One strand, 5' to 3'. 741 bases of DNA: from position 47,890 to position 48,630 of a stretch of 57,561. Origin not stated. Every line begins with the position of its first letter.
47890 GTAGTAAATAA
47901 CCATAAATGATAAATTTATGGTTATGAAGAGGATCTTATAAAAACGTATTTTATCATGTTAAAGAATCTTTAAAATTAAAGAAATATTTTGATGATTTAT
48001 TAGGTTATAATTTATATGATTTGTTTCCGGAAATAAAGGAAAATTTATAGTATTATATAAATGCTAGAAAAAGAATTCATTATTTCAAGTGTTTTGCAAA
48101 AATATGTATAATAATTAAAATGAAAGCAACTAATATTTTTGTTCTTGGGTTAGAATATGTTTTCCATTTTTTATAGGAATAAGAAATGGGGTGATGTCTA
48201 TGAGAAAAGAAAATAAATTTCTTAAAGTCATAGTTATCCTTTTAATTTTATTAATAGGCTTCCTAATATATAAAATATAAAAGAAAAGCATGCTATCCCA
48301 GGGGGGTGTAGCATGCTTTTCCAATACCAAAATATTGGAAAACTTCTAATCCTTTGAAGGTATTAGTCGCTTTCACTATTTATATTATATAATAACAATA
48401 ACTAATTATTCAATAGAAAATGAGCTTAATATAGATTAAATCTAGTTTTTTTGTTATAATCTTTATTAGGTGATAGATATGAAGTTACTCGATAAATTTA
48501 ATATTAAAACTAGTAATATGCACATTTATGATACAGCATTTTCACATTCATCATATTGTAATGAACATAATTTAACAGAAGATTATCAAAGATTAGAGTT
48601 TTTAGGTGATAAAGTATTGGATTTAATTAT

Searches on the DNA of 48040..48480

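Call 6: search_rna_families(source=window, start=48040, end=48480, threshold=evalue, max_evalue=10)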
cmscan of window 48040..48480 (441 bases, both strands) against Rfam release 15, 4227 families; matches with E-value up to 10: 15.
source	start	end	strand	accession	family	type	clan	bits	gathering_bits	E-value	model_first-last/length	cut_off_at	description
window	48235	48334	+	RF01584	snoR03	Gene; snRNA; snoRNA; HACA-box;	-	26.1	80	0.35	1-163/163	no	small nucleolar RNA snoR03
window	48145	48223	+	RF02431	SpF22_sRNA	Gene; sRNA;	-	22.7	55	0.032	1-140/140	no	Streptococcus sRNA SpF22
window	48225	48325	+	RF01859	Phe_leader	Cis-reg; leader;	-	21.5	55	0.31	1-125/125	no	Phenylalanine leader peptide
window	48193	48238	+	RF01363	CRISPR-DR50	Gene; CRISPR;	-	20.4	47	1.4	1-46/46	no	CRISPR RNA direct repeat element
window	48105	48145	-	RF02416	TCV_H4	Cis-reg;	-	19.3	50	0.73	1-51/51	no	Turnip crinkle virus 3'UTR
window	48373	48399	-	RF01105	SBWMV2_UPD-PKl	Cis-reg;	-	18.7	39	4.5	1-27/27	no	Pseudoknot of upstream pseudoknot domain (UPD) of the 3'UTR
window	48273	48352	+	RF02861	IR_84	Gene; sRNA;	-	18.6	51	0.78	1-186/186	no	Neisseria sRNA 84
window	48188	48245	+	RF04255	MIR8001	Gene; miRNA;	-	18.3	90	0.85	1-67/67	no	MIR8001 microRNA precursor family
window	48260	48285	-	RF03480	mir-1284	Gene; miRNA;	-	18.1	80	1.5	36-61/92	no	mir-1284 microRNA precursor family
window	48191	48325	+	RF04182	GibS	Gene; sRNA;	-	17.7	115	4.7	1-142/142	no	GibS sRNA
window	48240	48334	+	RF02859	Arrc11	Gene; sRNA;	-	17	52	2.5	1-175/175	no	Actinobacillus sRNA 11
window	48180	48322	+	RF04315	manA-II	Cis-reg;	-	16.5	100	2.5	1-147/147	no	manA_II ncRNA motif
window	48289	48385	+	RF02869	ncS025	Gene; sRNA;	-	15.8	46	2.4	1-85/85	no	Burkholderia sRNA 25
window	48194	48322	+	RF00007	U12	Gene; snRNA; splicing;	CL00006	12.6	53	4.4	1-151/151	no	U12 minor spliceosomal RNA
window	48123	48208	+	RF02081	STnc550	Gene; sRNA;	-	12.1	48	1.2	214-304/388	no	Enterobacterial sRNA STnc550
